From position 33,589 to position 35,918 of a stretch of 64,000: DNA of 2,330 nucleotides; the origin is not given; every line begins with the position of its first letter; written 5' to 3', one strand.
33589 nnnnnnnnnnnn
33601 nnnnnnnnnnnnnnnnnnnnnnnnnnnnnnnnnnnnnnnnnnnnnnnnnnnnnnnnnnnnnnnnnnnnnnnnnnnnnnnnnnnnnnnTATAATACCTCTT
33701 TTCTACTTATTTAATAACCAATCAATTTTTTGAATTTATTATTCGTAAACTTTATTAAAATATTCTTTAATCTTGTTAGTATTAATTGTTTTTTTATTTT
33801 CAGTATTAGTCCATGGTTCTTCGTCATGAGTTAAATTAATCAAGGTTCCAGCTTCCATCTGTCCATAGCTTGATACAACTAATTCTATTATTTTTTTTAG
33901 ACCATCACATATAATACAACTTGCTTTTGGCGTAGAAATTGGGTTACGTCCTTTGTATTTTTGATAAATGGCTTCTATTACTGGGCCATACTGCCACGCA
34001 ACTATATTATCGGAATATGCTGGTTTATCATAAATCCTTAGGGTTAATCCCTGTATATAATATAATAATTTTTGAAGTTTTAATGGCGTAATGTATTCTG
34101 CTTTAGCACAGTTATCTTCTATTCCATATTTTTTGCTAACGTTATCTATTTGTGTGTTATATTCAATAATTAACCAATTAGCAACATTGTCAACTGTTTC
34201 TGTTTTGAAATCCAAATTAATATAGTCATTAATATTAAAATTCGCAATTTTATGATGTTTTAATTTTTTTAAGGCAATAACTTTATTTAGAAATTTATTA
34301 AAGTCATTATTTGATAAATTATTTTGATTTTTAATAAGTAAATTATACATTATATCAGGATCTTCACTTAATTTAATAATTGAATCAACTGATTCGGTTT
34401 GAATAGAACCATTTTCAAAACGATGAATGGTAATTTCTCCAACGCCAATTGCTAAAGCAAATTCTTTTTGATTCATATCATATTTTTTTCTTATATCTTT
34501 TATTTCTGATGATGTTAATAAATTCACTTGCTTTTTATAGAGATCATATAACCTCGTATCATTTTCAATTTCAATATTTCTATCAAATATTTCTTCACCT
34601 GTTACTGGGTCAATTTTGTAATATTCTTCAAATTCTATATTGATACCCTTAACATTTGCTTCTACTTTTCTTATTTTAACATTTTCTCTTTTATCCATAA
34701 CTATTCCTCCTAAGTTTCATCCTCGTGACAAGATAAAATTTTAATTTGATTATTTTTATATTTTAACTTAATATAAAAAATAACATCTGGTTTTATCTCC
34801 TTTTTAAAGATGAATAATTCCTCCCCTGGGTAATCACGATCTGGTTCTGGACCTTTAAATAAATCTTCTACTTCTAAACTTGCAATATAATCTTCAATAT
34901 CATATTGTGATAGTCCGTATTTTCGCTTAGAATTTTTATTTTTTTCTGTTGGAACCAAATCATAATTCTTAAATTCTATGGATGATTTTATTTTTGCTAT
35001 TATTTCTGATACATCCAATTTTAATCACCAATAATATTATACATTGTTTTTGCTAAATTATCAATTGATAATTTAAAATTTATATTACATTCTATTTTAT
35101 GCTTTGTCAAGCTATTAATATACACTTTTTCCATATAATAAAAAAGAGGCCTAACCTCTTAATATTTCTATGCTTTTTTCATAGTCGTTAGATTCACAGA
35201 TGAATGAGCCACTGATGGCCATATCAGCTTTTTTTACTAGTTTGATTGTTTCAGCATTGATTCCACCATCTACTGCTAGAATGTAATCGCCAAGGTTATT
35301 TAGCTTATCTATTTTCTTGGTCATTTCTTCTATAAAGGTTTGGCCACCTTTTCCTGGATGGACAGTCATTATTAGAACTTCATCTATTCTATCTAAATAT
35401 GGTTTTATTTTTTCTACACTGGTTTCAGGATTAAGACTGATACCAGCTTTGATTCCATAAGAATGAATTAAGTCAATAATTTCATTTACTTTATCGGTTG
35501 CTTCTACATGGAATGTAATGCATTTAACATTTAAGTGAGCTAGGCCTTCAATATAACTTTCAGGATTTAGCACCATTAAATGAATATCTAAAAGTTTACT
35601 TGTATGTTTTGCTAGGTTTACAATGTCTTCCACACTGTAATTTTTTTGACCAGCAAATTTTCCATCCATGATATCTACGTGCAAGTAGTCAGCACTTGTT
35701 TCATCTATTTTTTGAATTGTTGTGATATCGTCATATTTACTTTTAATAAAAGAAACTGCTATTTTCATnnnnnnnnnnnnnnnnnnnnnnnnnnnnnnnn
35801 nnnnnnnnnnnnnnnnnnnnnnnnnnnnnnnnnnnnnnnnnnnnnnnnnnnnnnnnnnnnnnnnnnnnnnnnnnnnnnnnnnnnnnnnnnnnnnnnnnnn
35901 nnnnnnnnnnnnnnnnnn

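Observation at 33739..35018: MqsR-like toxin paired with an MqsA-like HTH fused to a Panacea (DUF4065) domain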

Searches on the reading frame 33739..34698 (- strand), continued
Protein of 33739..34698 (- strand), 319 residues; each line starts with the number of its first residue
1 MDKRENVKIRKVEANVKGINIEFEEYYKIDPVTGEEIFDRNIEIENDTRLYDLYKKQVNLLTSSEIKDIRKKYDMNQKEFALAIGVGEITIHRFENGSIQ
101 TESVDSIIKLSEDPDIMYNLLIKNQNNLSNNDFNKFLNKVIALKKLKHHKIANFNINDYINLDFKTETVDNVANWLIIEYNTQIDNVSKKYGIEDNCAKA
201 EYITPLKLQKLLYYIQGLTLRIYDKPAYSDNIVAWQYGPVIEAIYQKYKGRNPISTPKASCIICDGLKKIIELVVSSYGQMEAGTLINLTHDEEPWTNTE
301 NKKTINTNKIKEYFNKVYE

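Call 75: search_dna_similar(query=window:33739-34698:-, collection=plasmids, mode=protein, max_rows=60, rows=spread)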
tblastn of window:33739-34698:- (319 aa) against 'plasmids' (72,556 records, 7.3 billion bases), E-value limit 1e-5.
Records with a match: 107; places in all: 117; records where one place covers at least 80% of the query: 56.
Best place of each record, by identity: <60% 107.
By first word of the organism name: Bacillus 67; Clostridium 7; Lactobacillus 7; Ligilactobacillus 5; Paenibacillus 4; Clostridioides 2; Neisseria 2; Pseudomonas 2; Fusobacteria 1; Lysinibacillus 1; and 9 more.
By predicted mobility (MOB-suite, as given by PLSDB): non-mobilizable 88; conjugative 10; mobilizable 9.
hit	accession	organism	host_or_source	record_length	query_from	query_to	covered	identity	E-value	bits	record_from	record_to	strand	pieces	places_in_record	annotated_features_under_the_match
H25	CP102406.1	Fusobacteria bacterium ZRK30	pure culture,cold seep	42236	16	296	88%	34.7%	1e-36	146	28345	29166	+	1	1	DUF4065 domain-containing protein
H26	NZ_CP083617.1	Clostridioides difficile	-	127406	16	296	88%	27.9%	6e-22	103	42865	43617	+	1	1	type II toxin-antitoxin system antitoxin SocA domain-containing ...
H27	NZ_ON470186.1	Bacillus thuringiensis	-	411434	36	296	82%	28.6%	8e-18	91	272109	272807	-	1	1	type II toxin-antitoxin system antitoxin SocA domain-containing ...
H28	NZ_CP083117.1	Bacillus thuringiensis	whole organism,Biopesticide Delfin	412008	36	296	82%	28.6%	8e-18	91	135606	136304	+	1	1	type II toxin-antitoxin system antitoxin SocA domain-containing ...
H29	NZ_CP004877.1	Bacillus thuringiensis serovar kurstaki str. HD-1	soil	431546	36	296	82%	28.6%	8e-18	91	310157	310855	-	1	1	type II toxin-antitoxin system antitoxin SocA domain-containing ...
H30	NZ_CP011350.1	Bacillus thuringiensis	tobacco,single cell,roots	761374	36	296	82%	28.6%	8e-18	91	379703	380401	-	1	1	type II toxin-antitoxin system antitoxin SocA domain-containing ...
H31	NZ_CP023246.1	Bacillus cereus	bacteria,pure culture,air in Laboratory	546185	36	296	82%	28.6%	2e-17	91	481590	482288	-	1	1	type II toxin-antitoxin system antitoxin SocA domain-containing ...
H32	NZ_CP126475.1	Bacillus thuringiensis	mixed culture,termite gut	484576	36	296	82%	28.6%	3e-17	90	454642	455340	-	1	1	type II toxin-antitoxin system antitoxin SocA domain-containing ...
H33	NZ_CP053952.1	Bacillus cereus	-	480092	36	296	82%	28.3%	4e-18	92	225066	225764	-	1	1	type II toxin-antitoxin system antitoxin SocA domain-containing ...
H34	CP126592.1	Bacillus bombysepticus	bacterial isolate,warm, humid forested ...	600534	36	296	82%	28.3%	1e-17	91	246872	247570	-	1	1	DUF4065 domain-containing protein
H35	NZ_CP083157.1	Bacillus thuringiensis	whole organism,Biopesticide XenTari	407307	36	296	82%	28.3%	3e-17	89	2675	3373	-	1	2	type II toxin-antitoxin system antitoxin SocA domain-containing ...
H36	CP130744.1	Bacillus thuringiensis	rhizhosphere soil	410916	36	296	82%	28.3%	3e-17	89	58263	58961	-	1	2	DUF4065 domain-containing protein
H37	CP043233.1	Bacillus thuringiensis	whole organism,soil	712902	36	296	82%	28.3%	3e-17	89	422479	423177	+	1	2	DUF4065 domain-containing protein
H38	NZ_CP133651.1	Bacillus cereus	-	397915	36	296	82%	28.3%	3e-17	89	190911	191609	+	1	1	type II toxin-antitoxin system antitoxin SocA domain-containing ...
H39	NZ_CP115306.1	Bacillus cereus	microbe,Penaeus vannamei pond water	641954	36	296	82%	28.3%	3e-17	89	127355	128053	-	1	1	type II toxin-antitoxin system antitoxin SocA domain-containing ...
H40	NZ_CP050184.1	Bacillus thuringiensis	cell culture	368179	36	296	82%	28.3%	5e-17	89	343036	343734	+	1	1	type II toxin-antitoxin system antitoxin SocA domain-containing ...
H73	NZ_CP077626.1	Clostridium estertheticum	single colony,bovine feces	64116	6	109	33%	36.4%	7e-7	58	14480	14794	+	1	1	type II TA system antitoxin MqsA family protein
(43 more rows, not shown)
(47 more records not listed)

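Call 76: get_annotated_region(hit=H73, flank=900)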
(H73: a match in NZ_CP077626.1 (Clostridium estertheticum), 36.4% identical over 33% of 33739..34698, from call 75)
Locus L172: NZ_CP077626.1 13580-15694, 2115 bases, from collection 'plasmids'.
description: Clostridium estertheticum strain CF008 plasmid pCF008-B, complete sequence
organism: Clostridium estertheticum (NCBI taxid 238834)
taxonomy: Bacteria; Bacillota; Clostridia; Eubacteriales; Clostridiaceae; Clostridium; Clostridium estertheticum
host: -; source: single colony,bovine feces; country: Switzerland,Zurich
typing (MOB-suite, as given by PLSDB): non-mobilizable
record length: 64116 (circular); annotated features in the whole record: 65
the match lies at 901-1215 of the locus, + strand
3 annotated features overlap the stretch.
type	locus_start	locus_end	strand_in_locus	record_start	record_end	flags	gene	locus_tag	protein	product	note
CDS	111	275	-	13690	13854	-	-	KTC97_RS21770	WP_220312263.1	hypothetical protein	-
CDS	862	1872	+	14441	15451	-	-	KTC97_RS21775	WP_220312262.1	type II TA system antitoxin MqsA family protein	-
CDS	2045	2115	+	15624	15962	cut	-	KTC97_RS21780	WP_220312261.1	hypothetical protein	-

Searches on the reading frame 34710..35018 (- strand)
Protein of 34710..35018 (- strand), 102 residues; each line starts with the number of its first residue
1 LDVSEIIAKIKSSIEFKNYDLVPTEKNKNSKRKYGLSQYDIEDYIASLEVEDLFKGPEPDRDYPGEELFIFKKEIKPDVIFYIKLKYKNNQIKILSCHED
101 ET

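Call 3: search_protein_families(library=pfam, proteins=[window:34710-35018:-], max_evalue=1)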
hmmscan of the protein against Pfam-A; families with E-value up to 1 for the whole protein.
window:34710-35018:- (102 aa): 1 family
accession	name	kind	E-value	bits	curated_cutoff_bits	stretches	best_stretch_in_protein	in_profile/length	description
PF15723.11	MqsR_toxin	-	8.8e-05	23.3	26.2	1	9-99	8-95/95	Motility quorum-sensing regulator, toxin of MqsA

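Call 4: search_protein_families(library=ncbifam, proteins=[window:34710-35018:-], max_evalue=1)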
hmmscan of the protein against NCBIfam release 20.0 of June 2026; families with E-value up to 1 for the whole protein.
window:34710-35018:- (102 aa): 0 families

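Call 6: search_solved_structures(query=window:34710-35018:-, max_evalue=10, show_alignments=3)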
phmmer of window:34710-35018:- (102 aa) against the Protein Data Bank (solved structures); distinct sequences matched with E-value up to 10: 4.
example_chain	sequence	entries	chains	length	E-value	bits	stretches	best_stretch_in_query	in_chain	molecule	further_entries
4tym_A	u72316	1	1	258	1.2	12.7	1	36-97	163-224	Purine nucleoside phosphorylase DeoD-type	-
1zc8_K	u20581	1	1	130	1.3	12.6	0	74-96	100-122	SsrA-binding protein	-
1k8h_A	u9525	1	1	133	1.4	12.5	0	74-96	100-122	Small protein B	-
7wz8_C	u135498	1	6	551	2.1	11.9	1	38-75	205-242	SNAP-tag,C-type lectin domain family 4 member K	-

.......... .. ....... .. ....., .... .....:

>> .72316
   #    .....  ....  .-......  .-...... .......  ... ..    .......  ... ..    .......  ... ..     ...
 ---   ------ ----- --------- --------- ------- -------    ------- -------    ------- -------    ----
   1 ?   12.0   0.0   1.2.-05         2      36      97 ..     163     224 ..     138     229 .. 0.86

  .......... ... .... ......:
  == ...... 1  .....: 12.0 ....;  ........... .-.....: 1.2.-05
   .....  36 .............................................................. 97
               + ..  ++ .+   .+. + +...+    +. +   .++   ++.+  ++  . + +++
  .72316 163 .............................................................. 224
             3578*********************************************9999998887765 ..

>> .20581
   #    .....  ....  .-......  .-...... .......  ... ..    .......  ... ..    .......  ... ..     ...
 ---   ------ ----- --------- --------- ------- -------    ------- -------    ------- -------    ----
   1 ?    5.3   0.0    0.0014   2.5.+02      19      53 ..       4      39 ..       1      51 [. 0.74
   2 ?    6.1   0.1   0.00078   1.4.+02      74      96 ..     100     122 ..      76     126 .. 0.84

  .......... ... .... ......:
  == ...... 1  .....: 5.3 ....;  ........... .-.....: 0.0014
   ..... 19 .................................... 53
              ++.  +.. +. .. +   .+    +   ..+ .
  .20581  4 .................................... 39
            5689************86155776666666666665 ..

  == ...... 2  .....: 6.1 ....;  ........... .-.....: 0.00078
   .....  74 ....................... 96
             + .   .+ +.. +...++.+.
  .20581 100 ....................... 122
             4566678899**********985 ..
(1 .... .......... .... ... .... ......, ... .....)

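Call 14: find_homologous_proteins(query=window:34710-35018:-, max_evalue=0.001)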
Query window:34710-35018:- (102 aa): 103 proteins with E <= 0.001 among 113 candidates.
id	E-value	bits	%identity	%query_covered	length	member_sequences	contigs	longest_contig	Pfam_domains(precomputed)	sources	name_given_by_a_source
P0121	2.9e-58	212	99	100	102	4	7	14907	PF15723.12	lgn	-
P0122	1.3e-48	181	82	99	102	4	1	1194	-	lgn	-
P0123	2.6e-47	177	82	99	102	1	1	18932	PF15723.12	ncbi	ncbi:MAG: hypothetical protein ACI4XR_00305 [Bacilli bacterium]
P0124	3.6e-46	173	78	100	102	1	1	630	-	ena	-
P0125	5.0e-46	173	78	99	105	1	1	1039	-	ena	-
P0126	7.3e-46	172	82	94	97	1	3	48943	PF15723.12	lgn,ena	-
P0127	1.4e-45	171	81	98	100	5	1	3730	-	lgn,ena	-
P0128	1.9e-45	171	82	94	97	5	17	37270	PF15723.12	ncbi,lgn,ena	-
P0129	1.1e-44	169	81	94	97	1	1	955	PF15723.12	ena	-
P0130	1.2e-43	165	76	99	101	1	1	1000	-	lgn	-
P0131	3.3e-43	164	76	99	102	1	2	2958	PF15723.12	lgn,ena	-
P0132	1.0e-42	162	76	99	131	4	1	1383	-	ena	-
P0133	1.4e-42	162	87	83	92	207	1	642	-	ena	-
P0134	1.4e-42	162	83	84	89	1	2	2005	-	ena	-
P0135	2.8e-42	161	88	82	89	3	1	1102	-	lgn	-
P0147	1.1e-40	156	72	99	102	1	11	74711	PF15723.12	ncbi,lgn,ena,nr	ncbi:MAG TPA: hypothetical protein DHU33_03405 [Firmicutes bacterium]|nr:hypothetical protein [Bacil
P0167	4.7e-37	144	67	99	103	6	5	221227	PF15723.12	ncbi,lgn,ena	-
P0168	7.4e-37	143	65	99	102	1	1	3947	PF15723.12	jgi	-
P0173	9.5e-36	140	76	83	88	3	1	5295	PF15723.12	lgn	-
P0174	1.1e-35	140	76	83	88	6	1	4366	PF15723.12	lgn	-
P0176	1.9e-35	139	63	99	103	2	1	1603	PF15723.12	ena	-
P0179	4.8e-35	138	66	99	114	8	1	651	PF15723.12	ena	-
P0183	2.9e-34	135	67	99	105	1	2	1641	PF15723.12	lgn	-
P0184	3.0e-34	135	61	99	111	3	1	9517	PF15723.12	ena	-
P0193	2.3e-32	129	58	99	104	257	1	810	PF15723.12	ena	-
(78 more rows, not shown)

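Call 17: search_solved_structures(query=A1, max_evalue=10, show_alignments=3)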
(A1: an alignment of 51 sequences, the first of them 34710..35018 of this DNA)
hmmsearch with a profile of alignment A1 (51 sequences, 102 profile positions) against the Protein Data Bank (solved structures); distinct sequences matched with E-value up to 10: 5.
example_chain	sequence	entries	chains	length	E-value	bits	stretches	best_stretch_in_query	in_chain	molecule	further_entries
9ymz_A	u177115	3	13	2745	0.15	15.6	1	9-61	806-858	Inositol 1,4,5-trisphosphate-gated calcium channel ITPR2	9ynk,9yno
9ykk_A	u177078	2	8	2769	0.15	15.5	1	9-61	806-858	Inositol 1,4,5-trisphosphate-gated calcium channel ITPR2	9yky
9yli_A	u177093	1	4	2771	0.15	15.5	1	9-61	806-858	Inositol 1,4,5-trisphosphate-gated calcium channel ITPR2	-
12ad_A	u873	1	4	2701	0.16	15.5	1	9-61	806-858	Inositol 1,4,5-trisphosphate-gated calcium channel ITPR2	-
12ai_A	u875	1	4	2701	0.16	15.5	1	9-61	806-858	Inositol 1,4,5-trisphosphate-gated calcium channel ITPR2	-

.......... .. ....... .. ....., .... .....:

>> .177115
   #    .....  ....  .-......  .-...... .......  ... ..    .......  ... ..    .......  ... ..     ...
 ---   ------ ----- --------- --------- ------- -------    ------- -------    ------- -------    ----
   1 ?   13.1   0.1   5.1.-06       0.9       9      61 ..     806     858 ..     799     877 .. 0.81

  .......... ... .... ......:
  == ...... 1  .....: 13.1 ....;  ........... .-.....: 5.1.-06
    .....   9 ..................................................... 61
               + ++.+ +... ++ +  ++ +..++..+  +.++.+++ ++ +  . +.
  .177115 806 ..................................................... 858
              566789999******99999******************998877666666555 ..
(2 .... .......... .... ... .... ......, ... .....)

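Call 19: search_protein_families(library=pfam, alignment_id=A1, max_evalue=0.01)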
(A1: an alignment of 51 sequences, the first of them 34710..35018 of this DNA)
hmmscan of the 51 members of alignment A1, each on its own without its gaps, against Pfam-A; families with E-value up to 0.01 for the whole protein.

A. member 1, window:34710-35018:- (102 aa): 1 family
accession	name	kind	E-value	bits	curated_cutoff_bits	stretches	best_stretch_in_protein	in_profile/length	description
PF15723.11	MqsR_toxin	-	8.8e-05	23.3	26.2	1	9-99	8-95/95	Motility quorum-sensing regulator, toxin of MqsA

B. families by the number of members that match (of 51 scanned): 3 families
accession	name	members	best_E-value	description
PF15723.11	MqsR_toxin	42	2.8e-07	Motility quorum-sensing regulator, toxin of MqsA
PF02751.19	TFIIA_gamma_C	2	0.0031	Transcription initiation factor IIA, gamma subunit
PF18812.6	PBECR3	1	0.0022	phage-Barnase-EndoU-ColicinE5/D-RelE like nuclease3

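Call 27: predict_structure(alignment_id=A1)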
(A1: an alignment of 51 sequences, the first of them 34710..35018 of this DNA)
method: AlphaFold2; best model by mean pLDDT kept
length: 102 residues; sequences in the alignment: 51
mean_pLDDT: 95.1   pTM: 0.85
mean pLDDT of the five models: 95.1, 94.9, 94.4, 94.2, 94.2
residues with pLDDT >= 90: 95; 70-90: 6; 50-70: 1; < 50: 0
segments of 3 or more residues with pLDDT < 50: none
pLDDT, mean of each block of 10 residues (from residue 1): 96 96 95 96 97 96 93 96 95 96 66
secondary structure, 60 per line:
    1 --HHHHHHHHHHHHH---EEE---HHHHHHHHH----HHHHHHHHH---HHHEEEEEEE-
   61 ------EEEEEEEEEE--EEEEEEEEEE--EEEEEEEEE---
elements in order: H3-15 E19-21 H25-33 H38-46 E53-59 E67-76 E79-88 E91-99

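Call 32: fold_search(model_id=the predicted structure, library=pdb)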
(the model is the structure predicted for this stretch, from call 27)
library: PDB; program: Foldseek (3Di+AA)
matches with E <= 10: 420; with E <= 0.001: 0
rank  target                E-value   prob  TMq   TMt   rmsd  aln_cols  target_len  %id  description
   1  3hi2_D                3.4e-03  1.00  0.67  0.74   2.4        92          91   11  Structure of the N-terminal domain of the E. coli antitoxin MqsA (YgiT/b3021) in complex with the E. coli toxin MqsR ( (released 2010-01-12)
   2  9lew_B                1.9e-02  0.87  0.37  0.40   6.5        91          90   15  The crystal structure of DinJ-YafQ complex from Vibrio cholerae (released 2025-07-30)
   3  3u97                  4.8e-02  0.90  0.39  0.47   5.0        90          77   14  1.1 Angstrom-resolution crystal structure of the Brucella abortus ribonuclease toxin, BrnT (released 2012-02-22)
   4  1z8m_MODEL_1_A        5.4e-02  0.77  0.39  0.43   5.6        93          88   15  Solution structure of the conserved hypothtical protein HP0894 from Helicobacter pylori (released 2005-11-01)
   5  4ls4_A                6.1e-02  0.77  0.40  0.44   4.7        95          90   15  Crystal structure of L66S mutant toxin from Helicobacter pylori (released 2014-02-05)
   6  4ml0_B                7.9e-02  0.80  0.38  0.41   6.3        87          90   11  Crystal structure of E.coli DinJ-YafQ complex (released 2014-06-25)
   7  4q2u_L                8.4e-02  0.75  0.37  0.40   6.4        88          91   12  Crystal structure of the E. coli DinJ-YafQ toxin-antitoxin complex (released 2014-06-11)
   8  5cw7_B                1.2e-01  0.38  0.34  0.36   7.1        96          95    9  Crystal structure of the PaaA2-ParE2 antitoxin-toxin complex (released 2016-06-01)
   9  4q2u_B                1.3e-01  0.63  0.37  0.40   6.4        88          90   12  Crystal structure of the E. coli DinJ-YafQ toxin-antitoxin complex (released 2014-06-11)
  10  5cw7_F                1.4e-01  0.33  0.30  0.31  11.0        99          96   11  Crystal structure of the PaaA2-ParE2 antitoxin-toxin complex (released 2016-06-01)
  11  6l8e_E                1.5e-01  0.60  0.39  0.43   5.7        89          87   16  Crystal structure of heterohexameric YoeB-YefM complex bound to 26bp-DNA (released 2020-09-02)
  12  6n90_B                1.5e-01  0.69  0.42  0.48   6.0        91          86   18  YoeB/ParE toxin from Agrobacterium tumefaciens (released 2019-11-06)
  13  5cw7_P                1.5e-01  0.33  0.30  0.32  11.0        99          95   11  Crystal structure of the PaaA2-ParE2 antitoxin-toxin complex (released 2016-06-01)
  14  7vd7_A                1.6e-01  0.63  0.40  0.43   5.7        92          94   16  Toxin - Antitoxin complex from Salmonella enterica serovar Typhimurium (released 2022-09-14)
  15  4lsy_A                1.7e-01  0.63  0.42  0.47   4.6        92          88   13  Crystal structure of copper-bound L66S mutant toxin from Helicobacter pylori (released 2014-02-05)
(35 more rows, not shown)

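Call 51: search_protein_families(library=padloc, proteins=[window:34710-35018:-], max_evalue=0.01)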
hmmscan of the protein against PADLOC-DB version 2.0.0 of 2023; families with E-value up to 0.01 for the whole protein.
window:34710-35018:- (102 aa): 0 families

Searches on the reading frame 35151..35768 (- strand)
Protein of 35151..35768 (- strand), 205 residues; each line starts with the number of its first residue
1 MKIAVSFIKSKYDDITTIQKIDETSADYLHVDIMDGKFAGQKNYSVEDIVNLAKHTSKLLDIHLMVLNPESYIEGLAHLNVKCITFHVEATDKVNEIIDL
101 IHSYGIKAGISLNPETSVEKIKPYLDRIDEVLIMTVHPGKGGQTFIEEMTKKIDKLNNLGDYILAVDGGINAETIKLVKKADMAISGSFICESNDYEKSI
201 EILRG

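Call 43: find_encoding_contigs(protein=window:35151-35768:-, flank=5000, max_places=6)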
Protein window:35151-35768:- (205 aa): 2 contigs read that carry it; 1 place shown.
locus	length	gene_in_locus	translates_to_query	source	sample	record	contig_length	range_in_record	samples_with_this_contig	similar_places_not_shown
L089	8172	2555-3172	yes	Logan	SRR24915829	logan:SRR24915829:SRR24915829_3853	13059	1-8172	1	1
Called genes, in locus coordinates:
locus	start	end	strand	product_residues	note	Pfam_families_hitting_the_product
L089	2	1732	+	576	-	?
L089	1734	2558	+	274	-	PF16745:RsgA_N, PF03193:RsgA_GTPase, PF01926:MMR_HSR1 (weak)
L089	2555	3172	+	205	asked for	PF00834:Ribul_P_3_epim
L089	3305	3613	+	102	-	-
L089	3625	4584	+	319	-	PF15731:MqsA_antitoxin (weak), PF01381:HTH_3 (weak), PF13274:SocA_Panacea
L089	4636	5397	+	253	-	PF13428:TPR_14 (faint)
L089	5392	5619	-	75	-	-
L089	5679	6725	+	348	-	PF01098:FTSW_RODA_SPOVE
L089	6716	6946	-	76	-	-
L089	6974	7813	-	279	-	PF00149:Metallophos, PF12850:Metallophos_2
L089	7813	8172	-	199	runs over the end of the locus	PF02517:Rce1-like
